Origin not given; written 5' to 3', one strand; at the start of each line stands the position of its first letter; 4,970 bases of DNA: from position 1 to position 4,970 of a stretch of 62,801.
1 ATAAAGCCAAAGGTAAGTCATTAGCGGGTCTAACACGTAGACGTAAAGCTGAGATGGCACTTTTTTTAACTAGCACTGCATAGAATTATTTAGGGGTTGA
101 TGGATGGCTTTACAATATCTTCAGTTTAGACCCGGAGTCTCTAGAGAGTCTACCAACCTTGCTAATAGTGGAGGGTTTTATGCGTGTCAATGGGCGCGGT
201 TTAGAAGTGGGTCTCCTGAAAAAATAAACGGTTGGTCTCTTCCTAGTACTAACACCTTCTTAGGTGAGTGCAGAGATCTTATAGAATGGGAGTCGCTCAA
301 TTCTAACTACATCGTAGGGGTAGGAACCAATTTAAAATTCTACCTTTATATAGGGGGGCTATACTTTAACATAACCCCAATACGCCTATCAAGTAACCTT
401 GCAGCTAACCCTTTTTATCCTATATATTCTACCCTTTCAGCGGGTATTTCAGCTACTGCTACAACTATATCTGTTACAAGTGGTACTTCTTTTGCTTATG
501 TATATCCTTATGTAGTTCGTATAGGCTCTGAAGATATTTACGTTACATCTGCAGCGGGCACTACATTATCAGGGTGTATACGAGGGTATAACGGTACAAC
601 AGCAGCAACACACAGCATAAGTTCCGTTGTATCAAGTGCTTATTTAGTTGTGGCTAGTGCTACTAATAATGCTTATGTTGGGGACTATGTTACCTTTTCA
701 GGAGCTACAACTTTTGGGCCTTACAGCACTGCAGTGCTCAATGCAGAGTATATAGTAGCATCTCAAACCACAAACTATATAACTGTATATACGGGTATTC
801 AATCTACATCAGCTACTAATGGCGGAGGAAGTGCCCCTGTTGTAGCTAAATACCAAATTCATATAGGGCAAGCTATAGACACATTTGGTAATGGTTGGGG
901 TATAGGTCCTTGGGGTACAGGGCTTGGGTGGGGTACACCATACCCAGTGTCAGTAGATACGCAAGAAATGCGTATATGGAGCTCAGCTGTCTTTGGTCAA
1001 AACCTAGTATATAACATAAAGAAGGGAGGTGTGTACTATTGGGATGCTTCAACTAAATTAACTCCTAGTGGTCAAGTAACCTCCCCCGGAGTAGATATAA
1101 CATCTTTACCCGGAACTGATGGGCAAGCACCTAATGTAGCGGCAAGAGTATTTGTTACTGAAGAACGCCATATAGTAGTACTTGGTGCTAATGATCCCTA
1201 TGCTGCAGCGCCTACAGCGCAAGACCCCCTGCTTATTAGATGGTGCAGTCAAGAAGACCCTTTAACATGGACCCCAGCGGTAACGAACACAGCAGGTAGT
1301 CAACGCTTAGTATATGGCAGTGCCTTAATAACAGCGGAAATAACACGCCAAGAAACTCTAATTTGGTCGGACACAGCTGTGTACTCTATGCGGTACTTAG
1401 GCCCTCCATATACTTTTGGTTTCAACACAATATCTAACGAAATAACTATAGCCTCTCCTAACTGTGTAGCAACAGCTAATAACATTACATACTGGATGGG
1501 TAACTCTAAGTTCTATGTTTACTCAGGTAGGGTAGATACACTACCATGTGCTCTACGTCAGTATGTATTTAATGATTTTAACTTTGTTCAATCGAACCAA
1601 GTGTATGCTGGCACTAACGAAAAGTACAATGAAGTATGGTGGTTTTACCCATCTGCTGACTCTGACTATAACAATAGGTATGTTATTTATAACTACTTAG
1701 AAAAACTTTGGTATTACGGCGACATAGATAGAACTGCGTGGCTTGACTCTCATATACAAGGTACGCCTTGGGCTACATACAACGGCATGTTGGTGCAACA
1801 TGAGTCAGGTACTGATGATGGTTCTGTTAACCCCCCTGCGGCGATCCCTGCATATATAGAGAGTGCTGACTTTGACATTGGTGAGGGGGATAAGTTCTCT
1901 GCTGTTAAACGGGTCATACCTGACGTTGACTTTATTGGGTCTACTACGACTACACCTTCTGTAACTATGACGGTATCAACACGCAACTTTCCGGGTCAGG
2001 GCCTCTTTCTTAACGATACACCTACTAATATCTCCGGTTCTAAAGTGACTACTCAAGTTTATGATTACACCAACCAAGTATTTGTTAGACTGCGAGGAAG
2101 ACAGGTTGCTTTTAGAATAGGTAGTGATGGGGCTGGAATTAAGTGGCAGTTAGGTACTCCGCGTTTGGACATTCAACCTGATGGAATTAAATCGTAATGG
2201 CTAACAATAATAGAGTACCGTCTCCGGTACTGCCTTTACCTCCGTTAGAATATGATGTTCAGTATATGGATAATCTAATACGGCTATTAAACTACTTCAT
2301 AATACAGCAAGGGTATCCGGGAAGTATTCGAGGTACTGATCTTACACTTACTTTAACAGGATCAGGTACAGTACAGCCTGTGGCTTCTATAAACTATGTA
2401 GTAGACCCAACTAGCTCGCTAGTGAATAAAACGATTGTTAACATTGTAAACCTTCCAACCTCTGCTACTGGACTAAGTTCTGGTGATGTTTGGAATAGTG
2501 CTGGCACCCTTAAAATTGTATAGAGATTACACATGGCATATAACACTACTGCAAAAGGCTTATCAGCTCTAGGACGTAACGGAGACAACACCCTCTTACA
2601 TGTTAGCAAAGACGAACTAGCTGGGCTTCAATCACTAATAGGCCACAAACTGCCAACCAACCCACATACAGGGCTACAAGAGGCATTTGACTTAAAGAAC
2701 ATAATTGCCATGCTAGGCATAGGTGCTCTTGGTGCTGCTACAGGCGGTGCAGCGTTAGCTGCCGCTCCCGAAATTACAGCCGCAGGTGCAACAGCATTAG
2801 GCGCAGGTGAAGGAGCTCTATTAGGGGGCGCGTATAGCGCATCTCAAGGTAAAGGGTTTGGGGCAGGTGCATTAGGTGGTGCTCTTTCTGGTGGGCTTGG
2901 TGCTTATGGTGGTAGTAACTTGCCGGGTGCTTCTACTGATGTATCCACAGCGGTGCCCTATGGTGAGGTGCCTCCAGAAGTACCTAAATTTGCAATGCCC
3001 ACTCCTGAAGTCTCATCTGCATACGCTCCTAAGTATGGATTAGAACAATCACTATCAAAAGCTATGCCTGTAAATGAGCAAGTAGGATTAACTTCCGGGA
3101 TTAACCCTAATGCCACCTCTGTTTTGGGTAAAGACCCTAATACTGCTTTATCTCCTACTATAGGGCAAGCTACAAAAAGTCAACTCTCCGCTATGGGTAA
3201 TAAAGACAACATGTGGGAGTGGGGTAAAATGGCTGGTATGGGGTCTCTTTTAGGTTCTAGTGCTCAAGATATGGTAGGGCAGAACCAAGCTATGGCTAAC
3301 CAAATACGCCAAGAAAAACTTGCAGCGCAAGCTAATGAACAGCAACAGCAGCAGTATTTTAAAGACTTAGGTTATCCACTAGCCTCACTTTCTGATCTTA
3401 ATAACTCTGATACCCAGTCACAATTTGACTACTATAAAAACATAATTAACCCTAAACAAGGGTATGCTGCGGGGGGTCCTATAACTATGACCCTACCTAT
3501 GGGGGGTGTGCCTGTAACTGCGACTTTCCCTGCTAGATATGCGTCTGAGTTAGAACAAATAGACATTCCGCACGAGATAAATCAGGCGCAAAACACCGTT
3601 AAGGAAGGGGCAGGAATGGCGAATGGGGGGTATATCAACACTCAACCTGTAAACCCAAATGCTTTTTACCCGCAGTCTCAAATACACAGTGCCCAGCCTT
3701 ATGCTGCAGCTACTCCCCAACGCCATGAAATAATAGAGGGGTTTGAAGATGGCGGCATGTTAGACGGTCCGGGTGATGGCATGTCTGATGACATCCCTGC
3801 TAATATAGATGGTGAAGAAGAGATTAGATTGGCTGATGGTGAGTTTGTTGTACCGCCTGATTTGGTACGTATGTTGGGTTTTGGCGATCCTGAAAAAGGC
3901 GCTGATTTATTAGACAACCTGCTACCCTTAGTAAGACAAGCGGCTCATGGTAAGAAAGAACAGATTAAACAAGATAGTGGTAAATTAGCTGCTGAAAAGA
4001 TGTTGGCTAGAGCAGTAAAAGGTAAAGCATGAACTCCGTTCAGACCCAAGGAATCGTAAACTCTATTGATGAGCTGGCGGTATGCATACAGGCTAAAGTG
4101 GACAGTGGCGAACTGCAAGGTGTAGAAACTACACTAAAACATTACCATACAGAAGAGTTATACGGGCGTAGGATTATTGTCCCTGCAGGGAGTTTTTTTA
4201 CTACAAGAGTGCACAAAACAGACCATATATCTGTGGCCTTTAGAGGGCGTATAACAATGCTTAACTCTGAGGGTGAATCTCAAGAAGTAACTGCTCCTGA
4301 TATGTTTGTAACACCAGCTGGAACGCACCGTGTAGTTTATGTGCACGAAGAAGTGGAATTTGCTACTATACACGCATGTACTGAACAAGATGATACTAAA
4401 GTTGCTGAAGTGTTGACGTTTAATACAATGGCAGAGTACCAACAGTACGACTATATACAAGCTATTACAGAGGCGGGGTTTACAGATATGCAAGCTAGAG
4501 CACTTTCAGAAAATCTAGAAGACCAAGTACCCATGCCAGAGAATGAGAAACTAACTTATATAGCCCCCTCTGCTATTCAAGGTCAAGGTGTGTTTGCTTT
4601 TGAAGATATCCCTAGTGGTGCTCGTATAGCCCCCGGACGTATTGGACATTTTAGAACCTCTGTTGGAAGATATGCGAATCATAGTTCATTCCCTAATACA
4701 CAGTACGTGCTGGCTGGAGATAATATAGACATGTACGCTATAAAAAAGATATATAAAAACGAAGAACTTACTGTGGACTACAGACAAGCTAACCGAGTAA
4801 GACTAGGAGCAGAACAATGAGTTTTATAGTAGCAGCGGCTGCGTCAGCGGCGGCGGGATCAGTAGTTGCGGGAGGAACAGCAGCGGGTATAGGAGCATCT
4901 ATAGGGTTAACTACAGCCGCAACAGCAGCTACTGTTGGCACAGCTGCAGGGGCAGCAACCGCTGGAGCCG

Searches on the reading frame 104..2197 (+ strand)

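Call 13: search_protein_families(library=phrogs, proteins=[window:104-2197:+], max_evalue=0.001)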
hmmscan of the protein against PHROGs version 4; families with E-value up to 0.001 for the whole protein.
window:104-2197:+ (697 aa): 2 families
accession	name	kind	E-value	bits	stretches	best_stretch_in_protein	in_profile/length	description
phrog_3287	-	head and packaging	4e-71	241.4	1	26-694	29-522/524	virion structural protein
phrog_7578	-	unknown function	2.4e-06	27.8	1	109-178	26-99/300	-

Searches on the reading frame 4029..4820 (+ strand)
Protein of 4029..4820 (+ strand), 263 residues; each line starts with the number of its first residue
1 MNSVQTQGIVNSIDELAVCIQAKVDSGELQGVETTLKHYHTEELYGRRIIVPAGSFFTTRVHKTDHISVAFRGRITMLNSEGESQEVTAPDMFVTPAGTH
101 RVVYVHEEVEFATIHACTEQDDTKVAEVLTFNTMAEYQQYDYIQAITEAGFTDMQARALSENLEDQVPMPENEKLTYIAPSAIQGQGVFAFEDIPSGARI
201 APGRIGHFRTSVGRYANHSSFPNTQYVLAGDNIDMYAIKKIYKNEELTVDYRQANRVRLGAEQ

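Call 14: search_protein_families(library=phrogs, proteins=[window:4029-4820:+], max_evalue=0.001)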
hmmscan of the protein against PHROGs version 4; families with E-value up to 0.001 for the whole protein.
window:4029-4820:+ (263 aa): 4 families
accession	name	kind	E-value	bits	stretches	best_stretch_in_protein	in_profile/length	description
phrog_34170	-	unknown function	8.8e-47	161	1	28-257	29-281/296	-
phrog_12032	-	tail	5.8e-27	95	1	12-137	18-141/160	short tail fiber protein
phrog_24280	-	tail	5.9e-19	69.2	1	24-138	38-150/169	tail fiber adhesin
phrog_28741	-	unknown function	4.7e-06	27.6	1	178-251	12-93/100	-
